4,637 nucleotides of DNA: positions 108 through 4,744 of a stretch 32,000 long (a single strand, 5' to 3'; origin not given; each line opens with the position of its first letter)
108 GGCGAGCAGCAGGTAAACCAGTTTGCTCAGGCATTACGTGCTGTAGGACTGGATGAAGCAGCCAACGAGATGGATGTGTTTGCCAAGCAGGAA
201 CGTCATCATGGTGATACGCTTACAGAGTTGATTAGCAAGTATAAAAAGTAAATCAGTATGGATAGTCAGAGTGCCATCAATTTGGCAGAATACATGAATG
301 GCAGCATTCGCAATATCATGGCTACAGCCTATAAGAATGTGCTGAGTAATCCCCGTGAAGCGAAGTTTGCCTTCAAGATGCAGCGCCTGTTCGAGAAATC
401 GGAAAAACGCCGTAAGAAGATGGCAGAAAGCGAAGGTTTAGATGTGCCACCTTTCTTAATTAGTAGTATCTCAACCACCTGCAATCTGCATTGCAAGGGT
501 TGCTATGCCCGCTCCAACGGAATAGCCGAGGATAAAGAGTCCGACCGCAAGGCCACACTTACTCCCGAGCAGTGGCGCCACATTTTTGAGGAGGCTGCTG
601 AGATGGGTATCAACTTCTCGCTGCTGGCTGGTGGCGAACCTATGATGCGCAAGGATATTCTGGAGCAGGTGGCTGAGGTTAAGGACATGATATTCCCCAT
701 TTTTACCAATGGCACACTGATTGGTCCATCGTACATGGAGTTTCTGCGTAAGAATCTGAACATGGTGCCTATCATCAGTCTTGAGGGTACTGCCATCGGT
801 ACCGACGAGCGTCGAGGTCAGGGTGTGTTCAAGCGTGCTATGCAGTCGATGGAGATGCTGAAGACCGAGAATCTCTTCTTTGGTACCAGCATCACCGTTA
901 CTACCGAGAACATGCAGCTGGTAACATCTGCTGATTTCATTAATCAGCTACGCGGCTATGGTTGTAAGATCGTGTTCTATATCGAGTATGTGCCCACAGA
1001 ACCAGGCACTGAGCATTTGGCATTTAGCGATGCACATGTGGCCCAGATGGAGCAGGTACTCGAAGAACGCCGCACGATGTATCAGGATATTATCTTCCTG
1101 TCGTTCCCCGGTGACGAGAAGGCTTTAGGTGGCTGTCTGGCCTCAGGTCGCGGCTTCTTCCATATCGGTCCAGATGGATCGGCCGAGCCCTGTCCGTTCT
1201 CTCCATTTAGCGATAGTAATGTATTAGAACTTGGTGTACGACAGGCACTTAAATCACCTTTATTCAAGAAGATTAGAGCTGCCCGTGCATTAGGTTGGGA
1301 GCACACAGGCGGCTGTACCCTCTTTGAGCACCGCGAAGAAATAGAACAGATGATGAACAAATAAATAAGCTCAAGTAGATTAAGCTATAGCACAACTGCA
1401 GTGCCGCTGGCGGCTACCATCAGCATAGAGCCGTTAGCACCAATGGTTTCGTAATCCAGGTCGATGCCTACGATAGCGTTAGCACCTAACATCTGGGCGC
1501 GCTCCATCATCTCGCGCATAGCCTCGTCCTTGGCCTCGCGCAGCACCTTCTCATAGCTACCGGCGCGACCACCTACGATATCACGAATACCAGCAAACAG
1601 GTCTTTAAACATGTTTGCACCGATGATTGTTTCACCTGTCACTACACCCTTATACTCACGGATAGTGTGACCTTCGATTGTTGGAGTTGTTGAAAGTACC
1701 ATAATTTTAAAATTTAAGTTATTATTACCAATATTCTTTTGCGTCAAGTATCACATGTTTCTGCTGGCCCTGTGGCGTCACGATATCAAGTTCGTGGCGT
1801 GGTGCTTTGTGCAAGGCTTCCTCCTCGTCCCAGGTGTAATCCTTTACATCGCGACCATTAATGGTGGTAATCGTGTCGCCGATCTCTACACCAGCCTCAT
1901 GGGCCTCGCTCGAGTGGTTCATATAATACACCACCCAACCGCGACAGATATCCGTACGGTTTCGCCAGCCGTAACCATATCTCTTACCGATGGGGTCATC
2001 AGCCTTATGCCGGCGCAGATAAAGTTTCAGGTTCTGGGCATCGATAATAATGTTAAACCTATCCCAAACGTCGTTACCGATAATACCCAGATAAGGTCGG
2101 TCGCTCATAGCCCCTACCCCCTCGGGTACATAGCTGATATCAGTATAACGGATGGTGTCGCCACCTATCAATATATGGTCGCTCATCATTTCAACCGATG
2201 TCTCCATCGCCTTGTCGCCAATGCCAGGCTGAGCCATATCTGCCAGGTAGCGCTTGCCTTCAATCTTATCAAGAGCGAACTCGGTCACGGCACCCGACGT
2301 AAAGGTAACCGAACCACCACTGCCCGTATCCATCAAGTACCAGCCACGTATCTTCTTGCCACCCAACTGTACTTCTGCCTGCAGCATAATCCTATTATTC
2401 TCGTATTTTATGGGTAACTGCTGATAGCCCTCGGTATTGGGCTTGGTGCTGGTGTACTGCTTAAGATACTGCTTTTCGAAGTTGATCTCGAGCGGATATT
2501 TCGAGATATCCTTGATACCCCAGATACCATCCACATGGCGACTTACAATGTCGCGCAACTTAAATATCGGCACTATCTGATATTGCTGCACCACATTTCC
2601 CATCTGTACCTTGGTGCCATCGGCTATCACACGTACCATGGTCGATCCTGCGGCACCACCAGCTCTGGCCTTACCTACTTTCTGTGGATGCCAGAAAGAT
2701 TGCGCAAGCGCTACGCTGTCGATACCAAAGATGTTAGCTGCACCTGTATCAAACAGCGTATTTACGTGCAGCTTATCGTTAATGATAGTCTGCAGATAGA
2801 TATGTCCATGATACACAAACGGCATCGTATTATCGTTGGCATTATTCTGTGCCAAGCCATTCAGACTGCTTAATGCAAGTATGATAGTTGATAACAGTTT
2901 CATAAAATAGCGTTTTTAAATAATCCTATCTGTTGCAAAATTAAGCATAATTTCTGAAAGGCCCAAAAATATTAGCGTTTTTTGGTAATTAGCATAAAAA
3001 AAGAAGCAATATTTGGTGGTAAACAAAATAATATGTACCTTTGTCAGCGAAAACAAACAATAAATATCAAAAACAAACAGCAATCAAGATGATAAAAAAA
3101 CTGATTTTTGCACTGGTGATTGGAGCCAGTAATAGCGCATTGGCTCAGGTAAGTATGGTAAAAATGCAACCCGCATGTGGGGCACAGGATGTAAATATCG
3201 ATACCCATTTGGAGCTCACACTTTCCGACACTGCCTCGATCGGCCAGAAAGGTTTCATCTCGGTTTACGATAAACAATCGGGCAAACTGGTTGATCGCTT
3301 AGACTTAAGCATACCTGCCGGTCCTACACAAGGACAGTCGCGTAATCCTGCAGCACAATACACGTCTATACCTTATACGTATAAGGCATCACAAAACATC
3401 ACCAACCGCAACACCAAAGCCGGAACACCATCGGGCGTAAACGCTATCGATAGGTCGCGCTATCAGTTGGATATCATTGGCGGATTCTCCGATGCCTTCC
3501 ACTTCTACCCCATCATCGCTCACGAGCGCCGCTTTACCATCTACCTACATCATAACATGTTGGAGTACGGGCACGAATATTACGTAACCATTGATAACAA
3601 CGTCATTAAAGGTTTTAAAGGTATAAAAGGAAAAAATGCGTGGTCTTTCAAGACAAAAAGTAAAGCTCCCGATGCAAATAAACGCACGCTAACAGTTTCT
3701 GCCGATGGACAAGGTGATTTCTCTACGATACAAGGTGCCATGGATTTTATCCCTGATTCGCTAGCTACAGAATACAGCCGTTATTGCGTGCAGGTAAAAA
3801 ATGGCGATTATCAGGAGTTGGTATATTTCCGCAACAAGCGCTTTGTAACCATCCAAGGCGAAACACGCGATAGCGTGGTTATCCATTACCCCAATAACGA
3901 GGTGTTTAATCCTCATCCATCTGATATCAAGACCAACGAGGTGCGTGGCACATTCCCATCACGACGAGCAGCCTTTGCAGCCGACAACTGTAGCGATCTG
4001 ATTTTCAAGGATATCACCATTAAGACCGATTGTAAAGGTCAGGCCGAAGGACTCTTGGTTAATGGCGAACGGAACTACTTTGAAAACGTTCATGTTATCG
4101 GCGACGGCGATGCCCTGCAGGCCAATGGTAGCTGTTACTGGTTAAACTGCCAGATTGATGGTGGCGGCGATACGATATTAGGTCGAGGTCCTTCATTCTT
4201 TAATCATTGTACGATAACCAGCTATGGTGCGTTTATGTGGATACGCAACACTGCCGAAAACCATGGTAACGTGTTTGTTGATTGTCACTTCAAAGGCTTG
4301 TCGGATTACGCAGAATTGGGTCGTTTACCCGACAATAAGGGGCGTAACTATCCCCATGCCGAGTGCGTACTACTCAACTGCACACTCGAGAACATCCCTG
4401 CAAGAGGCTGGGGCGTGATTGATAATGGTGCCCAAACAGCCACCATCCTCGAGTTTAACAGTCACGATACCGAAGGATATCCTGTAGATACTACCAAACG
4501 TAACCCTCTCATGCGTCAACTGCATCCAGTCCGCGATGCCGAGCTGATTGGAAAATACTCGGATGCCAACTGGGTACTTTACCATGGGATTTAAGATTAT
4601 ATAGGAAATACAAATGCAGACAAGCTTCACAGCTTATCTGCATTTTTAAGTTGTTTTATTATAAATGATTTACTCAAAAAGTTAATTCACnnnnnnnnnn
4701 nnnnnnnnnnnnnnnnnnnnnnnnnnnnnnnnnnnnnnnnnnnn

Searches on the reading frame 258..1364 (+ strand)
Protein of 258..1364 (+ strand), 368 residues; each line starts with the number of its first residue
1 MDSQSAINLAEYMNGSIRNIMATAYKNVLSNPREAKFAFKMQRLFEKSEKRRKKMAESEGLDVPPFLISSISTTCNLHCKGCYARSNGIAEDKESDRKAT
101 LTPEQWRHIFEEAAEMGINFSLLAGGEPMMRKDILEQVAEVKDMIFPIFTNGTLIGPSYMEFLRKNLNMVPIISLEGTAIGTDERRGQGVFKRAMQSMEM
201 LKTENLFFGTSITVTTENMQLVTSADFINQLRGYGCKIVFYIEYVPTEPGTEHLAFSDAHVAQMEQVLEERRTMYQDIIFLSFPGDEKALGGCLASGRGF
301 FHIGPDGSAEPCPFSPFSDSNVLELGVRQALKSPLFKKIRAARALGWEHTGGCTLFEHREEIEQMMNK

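Call 9: search_protein_families(library=pfam, proteins=[window:258-1364:+], max_evalue=0.001)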
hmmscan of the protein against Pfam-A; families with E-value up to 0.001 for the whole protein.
window:258-1364:+ (368 aa): 2 families
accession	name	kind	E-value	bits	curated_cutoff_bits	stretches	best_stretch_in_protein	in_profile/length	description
PF04055.27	Radical_SAM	-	1.3e-15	58.4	29.5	1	70-220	2-157/166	Radical SAM superfamily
PF13353.11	Fer4_12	-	1.5e-05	25.7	22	1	73-140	13-75/137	4Fe-4S single cluster domain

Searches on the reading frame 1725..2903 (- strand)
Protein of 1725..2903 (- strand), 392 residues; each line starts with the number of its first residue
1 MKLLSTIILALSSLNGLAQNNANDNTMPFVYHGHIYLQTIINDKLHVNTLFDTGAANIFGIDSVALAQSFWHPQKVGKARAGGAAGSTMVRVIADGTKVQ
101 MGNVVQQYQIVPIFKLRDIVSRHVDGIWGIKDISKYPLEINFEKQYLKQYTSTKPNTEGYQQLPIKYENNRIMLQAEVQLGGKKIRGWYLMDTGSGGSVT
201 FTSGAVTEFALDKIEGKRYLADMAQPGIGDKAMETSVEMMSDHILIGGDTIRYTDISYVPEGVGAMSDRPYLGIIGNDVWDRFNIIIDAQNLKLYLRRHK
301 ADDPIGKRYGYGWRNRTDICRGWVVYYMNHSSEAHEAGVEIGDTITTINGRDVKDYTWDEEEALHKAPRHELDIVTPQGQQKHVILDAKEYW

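Call 9: search_protein_families(library=pfam, proteins=[window:1725-2903:-], max_evalue=0.001)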
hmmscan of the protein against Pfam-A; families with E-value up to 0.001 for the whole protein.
window:1725-2903:- (392 aa): 2 families
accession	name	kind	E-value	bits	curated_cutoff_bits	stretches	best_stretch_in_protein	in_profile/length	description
PF13650.11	Asp_protease_2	-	0.00023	22.3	24.3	0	40-107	4-69/90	Aspartyl protease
PF17820.7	PDZ_6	-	0.00055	20.1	27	0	334-357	11-34/54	PDZ domain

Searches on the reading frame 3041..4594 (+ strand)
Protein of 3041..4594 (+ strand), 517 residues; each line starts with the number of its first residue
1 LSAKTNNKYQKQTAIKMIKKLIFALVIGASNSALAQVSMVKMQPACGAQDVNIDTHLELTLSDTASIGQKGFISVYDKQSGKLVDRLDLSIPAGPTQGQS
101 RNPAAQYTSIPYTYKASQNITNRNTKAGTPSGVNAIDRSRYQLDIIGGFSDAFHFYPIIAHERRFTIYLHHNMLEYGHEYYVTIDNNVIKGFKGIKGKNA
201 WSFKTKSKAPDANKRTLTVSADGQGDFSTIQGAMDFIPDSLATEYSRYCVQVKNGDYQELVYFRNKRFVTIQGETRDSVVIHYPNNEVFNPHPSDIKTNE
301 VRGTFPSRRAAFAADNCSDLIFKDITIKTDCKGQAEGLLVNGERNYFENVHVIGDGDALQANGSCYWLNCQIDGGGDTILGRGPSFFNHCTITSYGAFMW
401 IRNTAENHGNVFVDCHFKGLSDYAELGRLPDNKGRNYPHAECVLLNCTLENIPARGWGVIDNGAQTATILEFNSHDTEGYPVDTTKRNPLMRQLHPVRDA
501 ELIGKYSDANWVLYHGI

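Call 9: search_protein_families(library=pfam, proteins=[window:3041-4594:+], max_evalue=0.001)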
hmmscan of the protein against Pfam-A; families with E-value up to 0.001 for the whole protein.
window:3041-4594:+ (517 aa): 2 families
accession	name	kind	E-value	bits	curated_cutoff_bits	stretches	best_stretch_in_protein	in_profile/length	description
PF01095.25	Pectinesterase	-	2.8e-15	56.3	27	1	217-487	2-271/298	Pectinesterase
PF13205.12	Big_5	-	5.3e-05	24.3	23.6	0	160-205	60-105/105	Bacterial Ig-like domain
